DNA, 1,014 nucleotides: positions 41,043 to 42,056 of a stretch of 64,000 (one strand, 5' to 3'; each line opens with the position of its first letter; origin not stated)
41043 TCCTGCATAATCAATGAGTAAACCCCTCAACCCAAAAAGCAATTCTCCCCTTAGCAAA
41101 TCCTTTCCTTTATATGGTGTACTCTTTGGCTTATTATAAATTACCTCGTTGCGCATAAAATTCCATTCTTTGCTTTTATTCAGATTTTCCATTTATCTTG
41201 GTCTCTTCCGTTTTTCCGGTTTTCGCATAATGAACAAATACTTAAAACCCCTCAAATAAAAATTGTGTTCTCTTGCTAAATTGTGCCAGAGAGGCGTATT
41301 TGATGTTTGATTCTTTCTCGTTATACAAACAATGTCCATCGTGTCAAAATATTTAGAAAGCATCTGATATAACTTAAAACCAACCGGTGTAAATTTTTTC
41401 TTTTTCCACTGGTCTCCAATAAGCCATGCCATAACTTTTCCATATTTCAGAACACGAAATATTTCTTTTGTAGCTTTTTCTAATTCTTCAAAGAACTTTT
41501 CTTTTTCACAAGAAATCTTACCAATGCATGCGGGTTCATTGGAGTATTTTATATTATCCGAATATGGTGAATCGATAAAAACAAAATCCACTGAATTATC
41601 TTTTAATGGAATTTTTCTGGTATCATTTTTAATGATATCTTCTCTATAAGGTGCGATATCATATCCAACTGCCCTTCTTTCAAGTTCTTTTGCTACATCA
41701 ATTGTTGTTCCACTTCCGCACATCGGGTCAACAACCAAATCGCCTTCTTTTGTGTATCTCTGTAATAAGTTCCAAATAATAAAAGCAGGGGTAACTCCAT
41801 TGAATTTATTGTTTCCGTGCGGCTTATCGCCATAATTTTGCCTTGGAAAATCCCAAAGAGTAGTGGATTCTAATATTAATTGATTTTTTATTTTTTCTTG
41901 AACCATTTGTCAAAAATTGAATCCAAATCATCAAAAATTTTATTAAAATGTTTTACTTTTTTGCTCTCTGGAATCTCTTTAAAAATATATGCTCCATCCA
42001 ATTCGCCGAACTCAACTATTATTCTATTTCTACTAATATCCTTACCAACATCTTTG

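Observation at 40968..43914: Restriction-modification cassette wired into the essential gyrB-gyrA operon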

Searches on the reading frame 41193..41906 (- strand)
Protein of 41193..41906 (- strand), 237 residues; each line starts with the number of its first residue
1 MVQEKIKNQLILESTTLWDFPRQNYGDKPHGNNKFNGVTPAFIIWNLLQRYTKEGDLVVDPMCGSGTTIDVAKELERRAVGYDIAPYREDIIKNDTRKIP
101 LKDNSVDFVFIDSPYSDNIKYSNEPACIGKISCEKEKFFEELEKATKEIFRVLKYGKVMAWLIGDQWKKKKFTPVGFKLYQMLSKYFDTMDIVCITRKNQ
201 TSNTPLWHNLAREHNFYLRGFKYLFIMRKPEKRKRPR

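Call 5: search_protein_families(library=pfam, proteins=[window:41193-41906:-], max_evalue=0.01)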
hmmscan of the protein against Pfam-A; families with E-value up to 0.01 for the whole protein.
window:41193-41906:- (237 aa): 5 families
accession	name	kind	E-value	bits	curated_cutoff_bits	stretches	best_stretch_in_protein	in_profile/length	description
PF01555.25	N6_N4_Mtase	-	1.4e-23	84.5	26.7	2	14-93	140-220/221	DNA methylase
PF05148.21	Methyltransf_8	-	6.1e-06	26.7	27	1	43-109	62-126/219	Hypothetical methyltransferase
PF08241.18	Methyltransf_11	-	1e-05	26.5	21.2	0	63-111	5-66/95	Methyltransferase domain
PF01170.24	UPF0020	-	5.6e-05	23.4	22.3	0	53-67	27-41/197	RMKL-like, methyltransferase domain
PF13649.12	Methyltransf_25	-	0.0029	18.7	27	0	58-156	1-96/97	Methyltransferase domain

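Call 23: search_protein_families(library=ncbifam, proteins=[window:41193-41906:-], max_evalue=0.01)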
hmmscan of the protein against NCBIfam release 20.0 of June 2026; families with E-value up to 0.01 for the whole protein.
window:41193-41906:- (237 aa): 6 families
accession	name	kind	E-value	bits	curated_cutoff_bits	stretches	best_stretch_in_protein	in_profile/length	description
NF008572.0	PRK11524.1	equivalog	1.6e-10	40.6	292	1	17-85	179-245/294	adenine-specific DNA-methyltransferase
NF050803.1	DnaMtaseCcrMCaul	equivalog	3.6e-09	36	830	1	31-84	182-235/350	adenine-specific DNA-methyltransferase CcrM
NF010253.0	PRK13699.1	subfamily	8.9e-08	32.1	244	1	30-84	139-193/226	DNA methyltransferase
TIGR01177.1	TIGR01177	hypoth_equivalog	7.9e-06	25.4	316.55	1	53-124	181-267/330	TIGR01177 family methyltransferase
NF045667.1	MTase_DVU1556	equivalog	0.00023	20.7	155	1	53-112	21-91/213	DVU_1556 family methyltransferase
NF040721.1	Trm14_Arch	equivalog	0.0034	16.6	280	0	53-78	190-214/370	tRNA (guanine(6)-N2)-methyltransferase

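Call 24: search_protein_families(library=padloc, proteins=[window:41193-41906:-], max_evalue=0.01)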
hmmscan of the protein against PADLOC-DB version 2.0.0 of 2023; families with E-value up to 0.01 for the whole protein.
window:41193-41906:- (237 aa): 67 families (the best 25 are shown)
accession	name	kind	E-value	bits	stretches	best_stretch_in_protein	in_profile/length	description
PDLC03376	MTase_II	-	1.4e-27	95.1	1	9-229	13-249/249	Type II methyltransferase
PDLC03353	MTase_II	-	4.6e-25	86.6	2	10-93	168-247/260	Type II methyltransferase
PDLC03351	MTase_II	-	2.1e-22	77.8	2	105-229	220-347/348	Type II methyltransferase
PDLC03350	MTase_II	-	1.3e-16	58.9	2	40-94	239-293/312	Type II methyltransferase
PDLC03371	MTase_II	-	3.6e-14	50.9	1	13-86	172-242/260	Type II methyltransferase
PDLC03387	MTase_II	-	3.6e-14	50.6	2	40-86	219-265/289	Type II methyltransferase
PDLC03239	MTase_II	-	4.5e-13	46.7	2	29-100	65-138/442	Type II methyltransferase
PDLC03299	MTase_II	-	8.4e-13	46.5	2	16-86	179-247/296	Type II methyltransferase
PDLC03228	MTase_II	-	3.9e-11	41.2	2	31-86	140-195/227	Type II methyltransferase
PDLC03238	MTase_II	-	5.8e-11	40.1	1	28-88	298-357/428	Type II methyltransferase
PDLC03714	oMTase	-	1e-10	39.5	2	48-93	209-254/279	orphan methyltransferase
PDLC03339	MTase_II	-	1.1e-10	38.8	1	5-87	184-262/399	Type II methyltransferase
PDLC03259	MTase_II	-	2e-10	38.1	2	34-86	193-245/423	Type II methyltransferase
PDLC03216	MTase_II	-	3.3e-10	37.5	1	36-83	195-242/364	Type II methyltransferase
PDLC02541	PglX|PglXI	-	3.7e-10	36.6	2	93-123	481-511/919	PglXI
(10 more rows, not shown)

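Call 76: search_solved_structures(query=window:41193-41906:-, max_evalue=0.01)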
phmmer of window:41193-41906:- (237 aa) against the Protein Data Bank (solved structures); distinct sequences matched with E-value up to 0.01: 7.
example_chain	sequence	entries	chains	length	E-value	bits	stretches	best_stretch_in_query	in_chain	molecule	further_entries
2zie_A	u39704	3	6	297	3.8e-11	46.1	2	18-94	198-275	Putative modification methylase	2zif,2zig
8s9m_A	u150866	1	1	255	6.5e-07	32.2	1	29-87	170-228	DNA cytosine-N4 methyltransferase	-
8s9n_A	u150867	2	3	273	7.2e-07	32.1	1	29-87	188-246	DNA cytosine-N4 methyltransferase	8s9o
6pbd_A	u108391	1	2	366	5e-05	26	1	39-107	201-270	Modification methylase CcrMI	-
1g60_A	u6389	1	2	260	7.6e-05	25.4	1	17-84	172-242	Adenine-specific Methyltransferase MboIIA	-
5hfj_A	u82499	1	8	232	0.0092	18.6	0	46-83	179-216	Adenine specific DNA methyltransferase (DpnA)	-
5hek_A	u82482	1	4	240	0.0098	18.5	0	46-83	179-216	Adenine specific DNA methyltransferase (DpnA)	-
